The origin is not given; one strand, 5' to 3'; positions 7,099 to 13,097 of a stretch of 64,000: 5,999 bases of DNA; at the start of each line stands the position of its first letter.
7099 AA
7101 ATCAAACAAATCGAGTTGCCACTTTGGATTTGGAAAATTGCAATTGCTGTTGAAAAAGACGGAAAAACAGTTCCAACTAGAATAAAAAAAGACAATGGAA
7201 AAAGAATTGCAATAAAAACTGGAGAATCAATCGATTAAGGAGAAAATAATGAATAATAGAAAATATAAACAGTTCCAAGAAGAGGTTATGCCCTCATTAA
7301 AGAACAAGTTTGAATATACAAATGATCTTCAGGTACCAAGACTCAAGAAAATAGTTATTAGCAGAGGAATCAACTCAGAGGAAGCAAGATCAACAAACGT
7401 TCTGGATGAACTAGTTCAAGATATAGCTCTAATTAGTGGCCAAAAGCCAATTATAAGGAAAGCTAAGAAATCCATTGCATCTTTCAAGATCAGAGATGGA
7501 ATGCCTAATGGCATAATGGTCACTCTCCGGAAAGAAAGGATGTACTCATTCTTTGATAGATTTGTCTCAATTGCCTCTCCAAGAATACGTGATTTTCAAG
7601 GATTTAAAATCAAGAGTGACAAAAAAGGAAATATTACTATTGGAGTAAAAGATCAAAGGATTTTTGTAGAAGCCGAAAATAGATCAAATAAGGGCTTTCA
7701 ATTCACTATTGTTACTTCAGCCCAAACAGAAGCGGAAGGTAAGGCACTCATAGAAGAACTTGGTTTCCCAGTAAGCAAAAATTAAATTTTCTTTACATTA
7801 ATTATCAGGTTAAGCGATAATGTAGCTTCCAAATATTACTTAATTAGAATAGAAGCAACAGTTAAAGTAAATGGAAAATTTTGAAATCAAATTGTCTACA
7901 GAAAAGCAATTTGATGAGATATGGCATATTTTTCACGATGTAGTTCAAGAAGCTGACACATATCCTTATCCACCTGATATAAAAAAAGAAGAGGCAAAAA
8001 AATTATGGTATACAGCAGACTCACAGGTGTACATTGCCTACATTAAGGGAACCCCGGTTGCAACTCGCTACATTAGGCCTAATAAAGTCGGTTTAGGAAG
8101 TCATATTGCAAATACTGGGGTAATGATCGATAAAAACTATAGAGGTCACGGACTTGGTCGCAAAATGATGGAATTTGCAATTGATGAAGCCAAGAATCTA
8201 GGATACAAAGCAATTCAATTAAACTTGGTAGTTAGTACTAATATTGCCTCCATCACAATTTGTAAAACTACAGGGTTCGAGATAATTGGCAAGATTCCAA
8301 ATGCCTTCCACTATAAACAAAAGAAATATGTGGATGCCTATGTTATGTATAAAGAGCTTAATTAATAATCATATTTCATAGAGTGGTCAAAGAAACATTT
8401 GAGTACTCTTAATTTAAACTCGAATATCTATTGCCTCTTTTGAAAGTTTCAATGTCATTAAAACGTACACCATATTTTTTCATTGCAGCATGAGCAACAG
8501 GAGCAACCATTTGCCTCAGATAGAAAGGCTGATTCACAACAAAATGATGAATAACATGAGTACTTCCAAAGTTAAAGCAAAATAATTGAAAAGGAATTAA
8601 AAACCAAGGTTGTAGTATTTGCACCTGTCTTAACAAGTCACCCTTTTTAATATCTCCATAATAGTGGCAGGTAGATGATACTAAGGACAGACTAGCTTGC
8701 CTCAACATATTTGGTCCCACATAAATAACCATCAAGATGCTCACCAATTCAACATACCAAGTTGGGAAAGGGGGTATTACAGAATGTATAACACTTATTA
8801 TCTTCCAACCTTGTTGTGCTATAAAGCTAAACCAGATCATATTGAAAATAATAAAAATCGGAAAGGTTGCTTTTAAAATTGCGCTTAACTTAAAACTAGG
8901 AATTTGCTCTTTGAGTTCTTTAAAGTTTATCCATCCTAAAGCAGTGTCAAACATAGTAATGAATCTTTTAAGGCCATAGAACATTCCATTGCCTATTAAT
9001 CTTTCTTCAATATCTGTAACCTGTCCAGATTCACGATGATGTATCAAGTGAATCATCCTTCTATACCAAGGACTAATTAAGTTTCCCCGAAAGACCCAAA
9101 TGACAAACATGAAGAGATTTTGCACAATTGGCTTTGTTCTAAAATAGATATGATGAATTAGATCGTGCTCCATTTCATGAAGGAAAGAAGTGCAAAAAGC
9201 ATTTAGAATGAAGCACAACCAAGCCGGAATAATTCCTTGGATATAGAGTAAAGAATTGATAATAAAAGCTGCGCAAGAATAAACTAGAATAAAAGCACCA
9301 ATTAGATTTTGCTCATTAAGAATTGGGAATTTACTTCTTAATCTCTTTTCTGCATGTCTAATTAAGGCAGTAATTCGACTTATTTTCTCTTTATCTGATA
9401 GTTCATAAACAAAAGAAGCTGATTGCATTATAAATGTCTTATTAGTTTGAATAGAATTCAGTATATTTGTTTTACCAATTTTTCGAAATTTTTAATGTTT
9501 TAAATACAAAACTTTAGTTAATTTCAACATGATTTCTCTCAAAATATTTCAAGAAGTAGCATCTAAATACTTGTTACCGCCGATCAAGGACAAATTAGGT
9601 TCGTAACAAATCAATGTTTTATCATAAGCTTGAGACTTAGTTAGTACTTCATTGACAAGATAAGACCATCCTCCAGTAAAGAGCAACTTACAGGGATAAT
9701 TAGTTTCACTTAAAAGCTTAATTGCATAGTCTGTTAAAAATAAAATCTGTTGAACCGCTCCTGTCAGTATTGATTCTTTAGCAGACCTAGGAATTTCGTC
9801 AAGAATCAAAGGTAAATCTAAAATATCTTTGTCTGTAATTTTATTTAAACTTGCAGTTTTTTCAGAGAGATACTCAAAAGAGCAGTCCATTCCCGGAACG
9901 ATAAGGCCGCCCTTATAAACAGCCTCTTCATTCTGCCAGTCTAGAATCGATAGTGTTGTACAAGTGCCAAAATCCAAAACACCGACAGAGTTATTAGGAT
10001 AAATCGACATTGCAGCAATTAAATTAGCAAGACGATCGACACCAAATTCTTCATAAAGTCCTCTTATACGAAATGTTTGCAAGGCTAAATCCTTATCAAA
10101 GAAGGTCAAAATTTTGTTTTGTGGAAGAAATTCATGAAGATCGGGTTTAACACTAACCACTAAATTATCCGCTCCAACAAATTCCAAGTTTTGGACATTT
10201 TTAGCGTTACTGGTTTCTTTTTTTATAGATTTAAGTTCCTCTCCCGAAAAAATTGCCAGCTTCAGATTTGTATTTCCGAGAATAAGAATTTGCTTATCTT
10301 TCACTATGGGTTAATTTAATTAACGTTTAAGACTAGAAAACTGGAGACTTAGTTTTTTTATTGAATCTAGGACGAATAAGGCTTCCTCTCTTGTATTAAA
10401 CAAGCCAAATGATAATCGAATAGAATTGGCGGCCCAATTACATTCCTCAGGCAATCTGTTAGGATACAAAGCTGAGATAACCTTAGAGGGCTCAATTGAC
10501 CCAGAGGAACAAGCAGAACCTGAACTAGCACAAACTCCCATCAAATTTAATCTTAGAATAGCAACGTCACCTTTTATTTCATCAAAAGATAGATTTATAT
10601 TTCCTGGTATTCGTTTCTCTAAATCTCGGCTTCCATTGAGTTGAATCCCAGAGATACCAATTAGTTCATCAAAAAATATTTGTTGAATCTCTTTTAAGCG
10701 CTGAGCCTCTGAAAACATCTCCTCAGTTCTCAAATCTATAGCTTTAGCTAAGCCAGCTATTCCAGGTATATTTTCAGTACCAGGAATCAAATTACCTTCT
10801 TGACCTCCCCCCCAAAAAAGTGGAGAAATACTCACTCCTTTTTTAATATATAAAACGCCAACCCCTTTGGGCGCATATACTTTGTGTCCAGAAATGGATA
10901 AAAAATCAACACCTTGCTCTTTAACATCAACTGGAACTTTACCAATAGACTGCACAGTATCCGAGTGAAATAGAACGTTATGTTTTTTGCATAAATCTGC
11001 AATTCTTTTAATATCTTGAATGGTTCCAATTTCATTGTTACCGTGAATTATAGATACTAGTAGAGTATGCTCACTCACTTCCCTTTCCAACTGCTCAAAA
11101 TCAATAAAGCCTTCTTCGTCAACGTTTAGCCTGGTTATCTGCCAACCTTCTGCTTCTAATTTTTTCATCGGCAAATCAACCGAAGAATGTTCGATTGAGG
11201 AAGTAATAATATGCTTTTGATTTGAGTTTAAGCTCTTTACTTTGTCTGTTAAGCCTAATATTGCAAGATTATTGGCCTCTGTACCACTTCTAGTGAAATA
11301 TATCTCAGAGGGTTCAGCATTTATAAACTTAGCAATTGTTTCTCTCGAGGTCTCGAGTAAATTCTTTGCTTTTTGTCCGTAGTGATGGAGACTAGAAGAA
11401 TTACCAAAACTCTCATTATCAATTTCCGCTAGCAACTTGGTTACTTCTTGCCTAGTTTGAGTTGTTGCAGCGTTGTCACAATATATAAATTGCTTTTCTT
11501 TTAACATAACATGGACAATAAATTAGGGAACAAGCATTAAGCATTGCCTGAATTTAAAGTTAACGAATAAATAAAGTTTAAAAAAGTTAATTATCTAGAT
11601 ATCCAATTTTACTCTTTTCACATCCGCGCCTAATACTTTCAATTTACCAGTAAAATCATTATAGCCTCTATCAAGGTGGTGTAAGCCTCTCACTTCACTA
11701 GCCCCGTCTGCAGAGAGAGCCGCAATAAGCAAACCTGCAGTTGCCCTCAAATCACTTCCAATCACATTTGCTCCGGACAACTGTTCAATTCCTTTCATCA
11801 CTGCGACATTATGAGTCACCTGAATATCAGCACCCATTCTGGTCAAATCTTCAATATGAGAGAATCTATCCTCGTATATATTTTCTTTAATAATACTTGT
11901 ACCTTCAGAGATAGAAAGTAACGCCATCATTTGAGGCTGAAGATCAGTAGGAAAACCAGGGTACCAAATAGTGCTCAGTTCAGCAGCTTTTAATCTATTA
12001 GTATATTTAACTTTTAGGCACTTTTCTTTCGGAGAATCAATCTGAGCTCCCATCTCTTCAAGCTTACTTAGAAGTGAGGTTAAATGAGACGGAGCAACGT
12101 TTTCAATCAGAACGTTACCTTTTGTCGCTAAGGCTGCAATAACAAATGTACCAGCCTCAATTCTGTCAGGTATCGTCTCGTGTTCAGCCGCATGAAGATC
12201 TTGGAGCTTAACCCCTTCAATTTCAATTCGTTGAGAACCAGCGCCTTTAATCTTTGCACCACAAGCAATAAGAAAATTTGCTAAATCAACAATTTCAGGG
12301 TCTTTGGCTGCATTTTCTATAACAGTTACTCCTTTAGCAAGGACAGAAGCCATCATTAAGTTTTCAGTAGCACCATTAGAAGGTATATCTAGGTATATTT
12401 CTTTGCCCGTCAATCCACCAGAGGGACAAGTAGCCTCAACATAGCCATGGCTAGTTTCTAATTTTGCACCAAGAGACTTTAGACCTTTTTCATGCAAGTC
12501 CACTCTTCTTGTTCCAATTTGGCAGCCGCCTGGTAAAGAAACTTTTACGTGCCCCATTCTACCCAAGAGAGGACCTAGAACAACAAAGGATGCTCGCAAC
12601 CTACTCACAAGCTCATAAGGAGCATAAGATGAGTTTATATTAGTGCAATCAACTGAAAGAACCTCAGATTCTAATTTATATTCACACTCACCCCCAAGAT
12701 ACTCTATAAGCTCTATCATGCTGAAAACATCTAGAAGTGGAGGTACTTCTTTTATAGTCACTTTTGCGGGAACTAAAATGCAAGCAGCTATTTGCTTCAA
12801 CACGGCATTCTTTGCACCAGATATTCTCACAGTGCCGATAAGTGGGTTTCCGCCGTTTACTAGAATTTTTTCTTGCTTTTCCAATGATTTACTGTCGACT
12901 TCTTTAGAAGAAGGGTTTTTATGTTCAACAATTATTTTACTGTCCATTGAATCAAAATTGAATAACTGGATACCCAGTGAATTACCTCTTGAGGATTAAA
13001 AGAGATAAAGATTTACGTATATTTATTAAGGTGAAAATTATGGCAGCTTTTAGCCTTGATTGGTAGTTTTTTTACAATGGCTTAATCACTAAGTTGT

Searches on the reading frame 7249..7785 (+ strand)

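Call 76: search_protein_families(library=pfam, proteins=[window:7249-7785:+], max_evalue=0.001)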
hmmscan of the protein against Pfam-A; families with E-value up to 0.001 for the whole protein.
window:7249-7785:+ (178 aa): 2 families
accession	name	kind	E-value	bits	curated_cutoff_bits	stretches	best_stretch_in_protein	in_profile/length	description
PF00673.26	Ribosomal_L5_C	-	7.3e-24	84.2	27.8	1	87-174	2-93/94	ribosomal L5P family C-terminus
PF00281.24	Ribosomal_L5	-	2.6e-18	66.5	34.9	1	25-82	1-57/57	Ribosomal protein L5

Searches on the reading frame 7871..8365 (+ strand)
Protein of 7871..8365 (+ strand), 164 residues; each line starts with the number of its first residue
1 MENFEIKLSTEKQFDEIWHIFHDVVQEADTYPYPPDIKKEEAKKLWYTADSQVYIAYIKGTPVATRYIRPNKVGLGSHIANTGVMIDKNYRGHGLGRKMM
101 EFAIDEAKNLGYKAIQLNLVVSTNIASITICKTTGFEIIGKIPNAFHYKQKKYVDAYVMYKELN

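Call 76: search_protein_families(library=pfam, proteins=[window:7871-8365:+], max_evalue=0.001)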
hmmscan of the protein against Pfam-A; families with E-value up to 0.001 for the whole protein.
window:7871-8365:+ (164 aa): 7 families
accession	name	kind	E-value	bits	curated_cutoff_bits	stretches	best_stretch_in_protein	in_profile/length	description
PF00583.31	Acetyltransf_1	-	2.8e-13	50.6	20.7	1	27-136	7-116/116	Acetyltransferase (GNAT) family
PF13508.13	Acetyltransf_7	-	9.2e-09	36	27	1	50-125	2-72/84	Acetyltransferase (GNAT) domain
PF13420.13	Acetyltransf_4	-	5.5e-07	30.2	24.3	1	6-153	1-151/155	Acetyltransferase (GNAT) domain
PF13673.13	Acetyltransf_10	-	7.3e-07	29.6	23.6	1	37-140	17-111/128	Acetyltransferase (GNAT) domain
PF13527.13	Acetyltransf_9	-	0.00036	21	25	1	5-113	1-107/127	Acetyltransferase (GNAT) domain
PF14542.12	Acetyltransf_CG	-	0.00052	20.5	30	0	84-115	30-61/80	GCN5-related N-acetyl-transferase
PF13302.13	Acetyltransf_3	-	0.00054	21.1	25.4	1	27-137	26-138/138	Acetyltransferase (GNAT) domain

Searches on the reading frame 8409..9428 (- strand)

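Call 92: search_protein_families(library=pfam, proteins=[window:8409-9428:-], max_evalue=0.0001)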
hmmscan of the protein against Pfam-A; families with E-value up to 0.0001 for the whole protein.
window:8409-9428:- (339 aa): 1 family
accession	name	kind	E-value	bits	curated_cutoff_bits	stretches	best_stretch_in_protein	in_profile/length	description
PF00487.30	FA_desaturase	-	1.6e-18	67.8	29.7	1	67-325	4-251/253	Fatty acid desaturase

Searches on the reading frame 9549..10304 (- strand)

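Call 92: search_protein_families(library=pfam, proteins=[window:9549-10304:-], max_evalue=0.0001)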
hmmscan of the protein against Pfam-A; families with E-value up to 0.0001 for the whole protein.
window:9549-10304:- (251 aa): 1 family
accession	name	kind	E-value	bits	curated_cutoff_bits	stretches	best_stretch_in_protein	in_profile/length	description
PF03309.20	Pan_kinase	-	2e-23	83.8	24.7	1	9-193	6-201/205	Type III pantothenate kinase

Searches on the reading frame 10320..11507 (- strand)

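Call 92: search_protein_families(library=pfam, proteins=[window:10320-11507:-], max_evalue=0.0001)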
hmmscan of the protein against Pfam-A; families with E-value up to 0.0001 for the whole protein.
window:10320-11507:- (395 aa): 4 families
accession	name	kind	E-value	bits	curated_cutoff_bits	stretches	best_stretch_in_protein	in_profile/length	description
PF00266.25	Aminotran_5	-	3.5e-80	270.2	21.5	1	8-375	1-367/371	Aminotransferase class-V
PF01212.27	Beta_elim_lyase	-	5.3e-08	33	27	1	27-221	21-211/288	Beta-eliminating lyase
PF00155.27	Aminotran_1_2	-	1.9e-05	24.5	19.7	1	21-184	21-186/361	Aminotransferase class I and II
PF01041.23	DegT_DnrJ_EryC1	-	3e-05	23.8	19.8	1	72-190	45-152/360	DegT/DnrJ/EryC1/StrS aminotransferase family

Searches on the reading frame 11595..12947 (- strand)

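Call 92: search_protein_families(library=pfam, proteins=[window:11595-12947:-], max_evalue=0.0001)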
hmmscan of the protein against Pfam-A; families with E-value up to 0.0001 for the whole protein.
window:11595-12947:- (450 aa): 1 family
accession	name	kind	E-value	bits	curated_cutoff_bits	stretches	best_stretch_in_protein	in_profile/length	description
PF00275.25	EPSP_synthase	-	6.5e-92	308.9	22.8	1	31-436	2-417/417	EPSP synthase (3-phosphoshikimate 1-carboxyvinyltransferase)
